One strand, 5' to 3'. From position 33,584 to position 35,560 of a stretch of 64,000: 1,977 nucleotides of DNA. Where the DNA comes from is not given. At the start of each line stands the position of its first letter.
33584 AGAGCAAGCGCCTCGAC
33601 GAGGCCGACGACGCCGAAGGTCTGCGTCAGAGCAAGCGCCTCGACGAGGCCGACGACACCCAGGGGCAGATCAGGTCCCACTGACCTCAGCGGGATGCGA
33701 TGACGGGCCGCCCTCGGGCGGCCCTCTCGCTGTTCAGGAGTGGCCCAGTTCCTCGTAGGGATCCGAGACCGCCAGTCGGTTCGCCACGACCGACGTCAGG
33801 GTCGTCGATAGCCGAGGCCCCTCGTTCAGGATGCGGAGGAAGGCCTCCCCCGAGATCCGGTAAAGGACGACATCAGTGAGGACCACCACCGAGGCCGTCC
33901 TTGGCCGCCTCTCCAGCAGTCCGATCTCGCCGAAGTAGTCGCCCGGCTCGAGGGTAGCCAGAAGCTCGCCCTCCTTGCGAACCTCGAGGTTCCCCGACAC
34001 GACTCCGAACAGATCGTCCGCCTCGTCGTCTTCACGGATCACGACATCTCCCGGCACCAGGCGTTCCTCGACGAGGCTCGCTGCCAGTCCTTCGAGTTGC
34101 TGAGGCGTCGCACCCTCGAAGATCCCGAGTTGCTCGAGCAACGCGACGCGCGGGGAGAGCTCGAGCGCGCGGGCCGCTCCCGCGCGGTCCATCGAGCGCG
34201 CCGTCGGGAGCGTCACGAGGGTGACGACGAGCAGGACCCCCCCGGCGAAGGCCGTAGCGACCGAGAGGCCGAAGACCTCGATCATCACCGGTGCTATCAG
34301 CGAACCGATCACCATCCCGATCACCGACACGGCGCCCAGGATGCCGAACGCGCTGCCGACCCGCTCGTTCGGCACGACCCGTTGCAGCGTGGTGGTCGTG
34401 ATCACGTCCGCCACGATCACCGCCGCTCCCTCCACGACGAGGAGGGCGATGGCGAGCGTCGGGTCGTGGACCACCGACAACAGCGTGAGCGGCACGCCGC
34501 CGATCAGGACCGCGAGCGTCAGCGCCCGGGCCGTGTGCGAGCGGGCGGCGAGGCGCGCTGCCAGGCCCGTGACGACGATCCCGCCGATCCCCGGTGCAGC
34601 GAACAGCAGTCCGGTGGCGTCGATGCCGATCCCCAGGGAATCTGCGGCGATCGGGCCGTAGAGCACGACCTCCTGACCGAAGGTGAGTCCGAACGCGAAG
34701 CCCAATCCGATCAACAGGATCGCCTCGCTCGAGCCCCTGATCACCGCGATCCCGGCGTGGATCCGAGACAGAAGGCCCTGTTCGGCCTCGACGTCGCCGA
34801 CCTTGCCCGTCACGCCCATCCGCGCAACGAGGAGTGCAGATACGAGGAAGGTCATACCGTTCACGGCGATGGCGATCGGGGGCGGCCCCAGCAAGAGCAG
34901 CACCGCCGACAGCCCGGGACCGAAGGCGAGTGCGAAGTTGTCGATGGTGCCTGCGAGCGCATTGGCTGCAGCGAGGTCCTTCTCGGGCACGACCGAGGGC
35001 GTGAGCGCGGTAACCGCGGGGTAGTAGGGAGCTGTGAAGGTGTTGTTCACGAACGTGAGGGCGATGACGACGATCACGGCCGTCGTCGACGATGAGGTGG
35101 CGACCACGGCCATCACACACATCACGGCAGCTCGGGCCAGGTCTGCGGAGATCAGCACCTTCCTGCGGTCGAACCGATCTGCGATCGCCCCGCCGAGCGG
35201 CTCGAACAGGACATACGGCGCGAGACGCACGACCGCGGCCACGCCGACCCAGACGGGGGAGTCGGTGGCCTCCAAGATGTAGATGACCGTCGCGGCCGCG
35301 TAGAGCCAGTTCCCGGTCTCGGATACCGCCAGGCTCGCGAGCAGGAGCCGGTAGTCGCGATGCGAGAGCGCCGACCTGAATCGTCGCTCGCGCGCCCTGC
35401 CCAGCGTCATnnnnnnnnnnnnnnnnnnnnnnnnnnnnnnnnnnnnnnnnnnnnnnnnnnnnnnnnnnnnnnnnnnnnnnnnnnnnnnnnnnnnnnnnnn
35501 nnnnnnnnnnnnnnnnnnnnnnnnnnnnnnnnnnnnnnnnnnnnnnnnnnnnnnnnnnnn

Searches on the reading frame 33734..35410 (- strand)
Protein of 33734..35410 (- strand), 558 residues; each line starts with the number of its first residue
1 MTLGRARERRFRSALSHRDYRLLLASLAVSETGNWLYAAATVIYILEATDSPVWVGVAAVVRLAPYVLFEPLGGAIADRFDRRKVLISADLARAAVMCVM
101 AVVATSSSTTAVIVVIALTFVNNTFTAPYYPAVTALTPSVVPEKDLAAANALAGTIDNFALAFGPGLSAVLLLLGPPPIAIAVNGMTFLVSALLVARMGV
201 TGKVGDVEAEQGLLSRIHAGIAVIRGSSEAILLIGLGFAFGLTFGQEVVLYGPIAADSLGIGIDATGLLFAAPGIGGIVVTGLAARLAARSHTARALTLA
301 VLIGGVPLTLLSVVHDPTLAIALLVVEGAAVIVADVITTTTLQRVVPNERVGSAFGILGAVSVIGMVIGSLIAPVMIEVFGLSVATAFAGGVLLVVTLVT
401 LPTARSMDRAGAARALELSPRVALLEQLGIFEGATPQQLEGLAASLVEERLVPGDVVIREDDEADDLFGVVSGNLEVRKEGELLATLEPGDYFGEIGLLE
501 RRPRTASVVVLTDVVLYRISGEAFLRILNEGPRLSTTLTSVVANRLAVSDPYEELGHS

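Call 5: search_protein_families(library=pfam, proteins=[window:33734-35410:-], max_evalue=1)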
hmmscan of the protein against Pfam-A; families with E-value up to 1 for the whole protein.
window:33734-35410:- (558 aa): 6 families
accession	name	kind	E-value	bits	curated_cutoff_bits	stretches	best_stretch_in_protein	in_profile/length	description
PF07690.21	MFS_1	-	6.2e-35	121.2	33.4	2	25-336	3-313/347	Major Facilitator Superfamily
PF05977.19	MFS_3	-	2.3e-27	96.1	27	1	15-402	7-392/524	Transmembrane secretion effector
PF00027.35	cNMP_binding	-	1.3e-21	76.8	27.5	1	449-529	2-87/89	Cyclic nucleotide-binding domain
PF13347.12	MFS_2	-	4.8e-06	25.8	27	1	10-172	216-381/427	MFS/sugar transport protein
PF12832.13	MFS_1_like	-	0.00066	19.3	25.2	1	54-383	35-368/373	MFS_1 like family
PF05899.18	Cupin_3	-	0.27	11.4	23.5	1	460-493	21-54/74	EutQ-like cupin domain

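Call 104: search_protein_families(library=padloc, proteins=[window:33734-35410:-], max_evalue=0.001)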
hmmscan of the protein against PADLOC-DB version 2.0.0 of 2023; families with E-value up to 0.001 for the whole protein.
window:33734-35410:- (558 aa): 5 families
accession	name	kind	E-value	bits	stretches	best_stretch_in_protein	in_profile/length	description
PDLC02371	PycTIR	-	2.4e-14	51.4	1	441-547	32-139/288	-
PDLC00731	Effector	-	4e-14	50.3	1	442-547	36-142/306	TIR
PDLC00732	Effector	-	5.6e-09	33.3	1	450-547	40-138/301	TIR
PDLC00734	PycC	-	4e-08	30.8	1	443-546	26-139/374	Pycsar cyclase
PDLC00730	Effector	-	1.4e-06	25.7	1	454-540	64-152/299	TIR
